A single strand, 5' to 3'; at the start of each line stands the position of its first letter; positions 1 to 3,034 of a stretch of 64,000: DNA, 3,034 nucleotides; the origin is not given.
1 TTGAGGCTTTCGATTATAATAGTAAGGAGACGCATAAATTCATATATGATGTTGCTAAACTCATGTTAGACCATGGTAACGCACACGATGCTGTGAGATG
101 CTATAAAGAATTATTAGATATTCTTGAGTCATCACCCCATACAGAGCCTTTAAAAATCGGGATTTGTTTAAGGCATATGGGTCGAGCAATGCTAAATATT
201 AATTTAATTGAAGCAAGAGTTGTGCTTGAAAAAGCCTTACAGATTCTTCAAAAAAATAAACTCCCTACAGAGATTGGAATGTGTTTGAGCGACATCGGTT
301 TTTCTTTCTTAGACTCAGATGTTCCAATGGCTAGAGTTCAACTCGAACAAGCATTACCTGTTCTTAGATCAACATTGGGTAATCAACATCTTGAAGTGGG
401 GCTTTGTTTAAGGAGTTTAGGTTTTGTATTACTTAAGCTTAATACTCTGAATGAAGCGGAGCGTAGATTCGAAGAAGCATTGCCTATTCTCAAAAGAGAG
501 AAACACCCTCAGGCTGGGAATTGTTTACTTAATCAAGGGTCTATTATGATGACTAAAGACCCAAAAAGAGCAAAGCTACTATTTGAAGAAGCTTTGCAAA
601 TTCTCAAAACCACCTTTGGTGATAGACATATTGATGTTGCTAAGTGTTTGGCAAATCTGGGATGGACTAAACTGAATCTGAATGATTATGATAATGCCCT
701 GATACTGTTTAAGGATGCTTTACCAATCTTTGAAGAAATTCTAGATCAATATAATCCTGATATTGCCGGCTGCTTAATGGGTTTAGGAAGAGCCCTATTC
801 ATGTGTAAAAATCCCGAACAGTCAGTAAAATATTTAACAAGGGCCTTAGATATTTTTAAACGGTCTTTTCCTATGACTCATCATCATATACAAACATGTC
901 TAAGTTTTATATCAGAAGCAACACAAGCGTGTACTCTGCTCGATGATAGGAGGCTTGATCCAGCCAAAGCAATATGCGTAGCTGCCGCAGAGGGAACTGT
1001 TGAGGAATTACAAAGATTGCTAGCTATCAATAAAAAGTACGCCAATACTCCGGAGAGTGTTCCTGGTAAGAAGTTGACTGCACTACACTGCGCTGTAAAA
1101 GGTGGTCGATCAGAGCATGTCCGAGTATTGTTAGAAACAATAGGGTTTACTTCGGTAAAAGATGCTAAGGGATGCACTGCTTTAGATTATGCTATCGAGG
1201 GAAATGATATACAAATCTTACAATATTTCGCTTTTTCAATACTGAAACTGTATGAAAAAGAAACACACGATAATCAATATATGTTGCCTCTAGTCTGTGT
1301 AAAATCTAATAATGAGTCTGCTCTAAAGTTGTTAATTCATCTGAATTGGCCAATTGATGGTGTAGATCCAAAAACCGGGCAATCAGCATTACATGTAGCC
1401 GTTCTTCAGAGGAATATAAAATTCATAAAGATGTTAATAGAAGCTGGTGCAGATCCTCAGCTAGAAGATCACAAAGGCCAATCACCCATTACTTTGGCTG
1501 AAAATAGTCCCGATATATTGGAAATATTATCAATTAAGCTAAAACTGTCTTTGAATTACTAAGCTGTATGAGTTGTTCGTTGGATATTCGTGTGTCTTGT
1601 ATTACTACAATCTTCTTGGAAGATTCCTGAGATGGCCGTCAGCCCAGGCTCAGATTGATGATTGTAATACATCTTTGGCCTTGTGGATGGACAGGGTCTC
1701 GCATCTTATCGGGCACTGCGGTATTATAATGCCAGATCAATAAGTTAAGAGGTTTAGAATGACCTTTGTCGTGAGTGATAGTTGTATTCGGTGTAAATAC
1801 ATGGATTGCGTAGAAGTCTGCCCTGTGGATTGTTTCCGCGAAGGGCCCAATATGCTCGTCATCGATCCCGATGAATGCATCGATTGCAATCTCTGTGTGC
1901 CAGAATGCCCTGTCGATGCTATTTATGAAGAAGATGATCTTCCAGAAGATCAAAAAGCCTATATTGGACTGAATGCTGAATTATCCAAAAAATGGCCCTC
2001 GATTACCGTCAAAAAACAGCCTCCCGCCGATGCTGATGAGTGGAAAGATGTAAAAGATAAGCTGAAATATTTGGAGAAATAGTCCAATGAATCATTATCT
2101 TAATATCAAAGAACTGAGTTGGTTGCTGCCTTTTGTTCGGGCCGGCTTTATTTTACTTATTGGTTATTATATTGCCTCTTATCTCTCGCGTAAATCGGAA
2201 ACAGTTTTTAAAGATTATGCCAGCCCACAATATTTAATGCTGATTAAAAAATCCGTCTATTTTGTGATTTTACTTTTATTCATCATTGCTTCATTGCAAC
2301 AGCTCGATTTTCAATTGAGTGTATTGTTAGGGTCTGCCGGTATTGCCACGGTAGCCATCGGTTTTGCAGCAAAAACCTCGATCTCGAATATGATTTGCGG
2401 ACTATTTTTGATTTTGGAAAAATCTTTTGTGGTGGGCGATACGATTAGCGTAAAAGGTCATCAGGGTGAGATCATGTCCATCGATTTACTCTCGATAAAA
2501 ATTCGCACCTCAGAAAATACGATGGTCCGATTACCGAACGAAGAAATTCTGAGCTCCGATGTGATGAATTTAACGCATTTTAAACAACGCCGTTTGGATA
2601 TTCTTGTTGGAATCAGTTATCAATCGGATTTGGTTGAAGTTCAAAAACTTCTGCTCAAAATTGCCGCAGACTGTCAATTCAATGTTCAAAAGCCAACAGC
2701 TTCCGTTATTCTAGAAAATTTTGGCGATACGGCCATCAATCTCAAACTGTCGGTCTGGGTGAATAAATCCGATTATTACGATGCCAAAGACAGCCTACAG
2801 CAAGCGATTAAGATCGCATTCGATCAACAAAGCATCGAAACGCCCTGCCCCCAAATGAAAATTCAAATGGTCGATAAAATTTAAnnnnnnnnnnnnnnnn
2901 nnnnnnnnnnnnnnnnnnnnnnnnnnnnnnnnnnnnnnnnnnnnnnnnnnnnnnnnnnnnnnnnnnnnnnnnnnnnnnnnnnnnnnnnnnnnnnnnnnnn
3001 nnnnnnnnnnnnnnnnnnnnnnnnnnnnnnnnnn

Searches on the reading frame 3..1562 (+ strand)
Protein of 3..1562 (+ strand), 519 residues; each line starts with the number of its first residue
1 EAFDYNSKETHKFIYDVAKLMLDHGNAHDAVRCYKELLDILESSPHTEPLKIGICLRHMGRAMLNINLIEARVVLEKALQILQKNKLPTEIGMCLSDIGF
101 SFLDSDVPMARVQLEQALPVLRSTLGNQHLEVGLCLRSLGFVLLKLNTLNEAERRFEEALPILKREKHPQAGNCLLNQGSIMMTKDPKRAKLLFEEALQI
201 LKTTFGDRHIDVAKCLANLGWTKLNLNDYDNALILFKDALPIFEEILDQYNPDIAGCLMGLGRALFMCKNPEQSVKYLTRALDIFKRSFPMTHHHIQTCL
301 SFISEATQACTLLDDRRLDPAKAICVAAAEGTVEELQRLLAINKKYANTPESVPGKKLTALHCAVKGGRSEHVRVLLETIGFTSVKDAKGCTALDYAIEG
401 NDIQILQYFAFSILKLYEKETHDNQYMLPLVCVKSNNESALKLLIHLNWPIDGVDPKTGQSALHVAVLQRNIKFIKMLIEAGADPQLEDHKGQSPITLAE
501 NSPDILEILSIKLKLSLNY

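Call 70: search_protein_families(library=pfam, proteins=[window:3-1562:+], max_evalue=0.001)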
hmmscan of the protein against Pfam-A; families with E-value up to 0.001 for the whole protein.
window:3-1562:+ (519 aa): 17 families
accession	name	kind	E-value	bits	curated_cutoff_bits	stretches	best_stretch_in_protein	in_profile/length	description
PF13424.12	TPR_12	-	3.5e-31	107.6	30.1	3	186-245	18-77/77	Tetratricopeptide repeat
PF13374.12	TPR_10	-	8.3e-24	83.3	27.5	1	212-248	1-37/42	Tetratricopeptide repeat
PF12796.13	Ank_2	-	2.9e-21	76.2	27.3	2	325-410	2-80/90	Ankyrin repeats (3 copies)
PF13637.12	Ank_4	-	1e-17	64.2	22.7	1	432-479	4-50/50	Ankyrin repeats (many copies)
PF07719.23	TPR_2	-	2.7e-15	55.6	27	0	257-286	3-32/34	Tetratricopeptide repeat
PF00023.36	Ank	-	1e-13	51.1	21.1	1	459-489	2-32/33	Ankyrin repeat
PF13606.12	Ank_3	-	6.6e-13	47.9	22.3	0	459-485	2-28/30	Ankyrin repeat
PF13857.12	Ank_5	-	1.4e-10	41.8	27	0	355-397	14-56/56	Ankyrin repeats (many copies)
PF13428.12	TPR_14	-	3.8e-08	33.7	23.5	0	258-288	4-34/44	Tetratricopeptide repeat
PF14559.12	TPR_19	-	1.7e-07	31.9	25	0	236-283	7-53/68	Tetratricopeptide repeat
PF24885.1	TPR_NPHP3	-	2.1e-07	31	100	0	189-239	159-209/239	Nephrocystin-3 TPR domain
PF13181.12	TPR_8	-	1.3e-06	28.5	25.7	0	213-240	1-28/34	Tetratricopeptide repeat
PF00515.34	TPR_1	-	1.7e-06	28.1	27.8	0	213-240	1-28/34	Tetratricopeptide repeat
PF13432.12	TPR_16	-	0.0001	23.1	32.7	0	236-284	13-60/65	Tetratricopeptide repeat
PF17874.7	TPR_MalT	-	0.0005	19.9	45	0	19-166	9-155/336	MalT-like TPR region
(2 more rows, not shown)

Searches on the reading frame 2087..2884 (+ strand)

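Call 70: search_protein_families(library=pfam, proteins=[window:2087-2884:+], max_evalue=0.001)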
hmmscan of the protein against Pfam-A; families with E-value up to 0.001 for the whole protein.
window:2087-2884:+ (265 aa): 3 families
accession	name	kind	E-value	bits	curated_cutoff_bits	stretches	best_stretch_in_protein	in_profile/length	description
PF00924.24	MS_channel_2nd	-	1.9e-18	66.8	20.2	1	97-164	1-68/68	Mechanosensitive ion channel, beta-domain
PF21082.3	MS_channel_3rd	-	7.9e-11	42.7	21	1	174-251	5-87/88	Mechanosensitive ion channel MscS, C-terminal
PF21088.3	MS_channel_1st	-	5.1e-06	26.8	23.1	1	57-96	3-42/42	Mechanosensitive ion channel, transmembrane helices 2/3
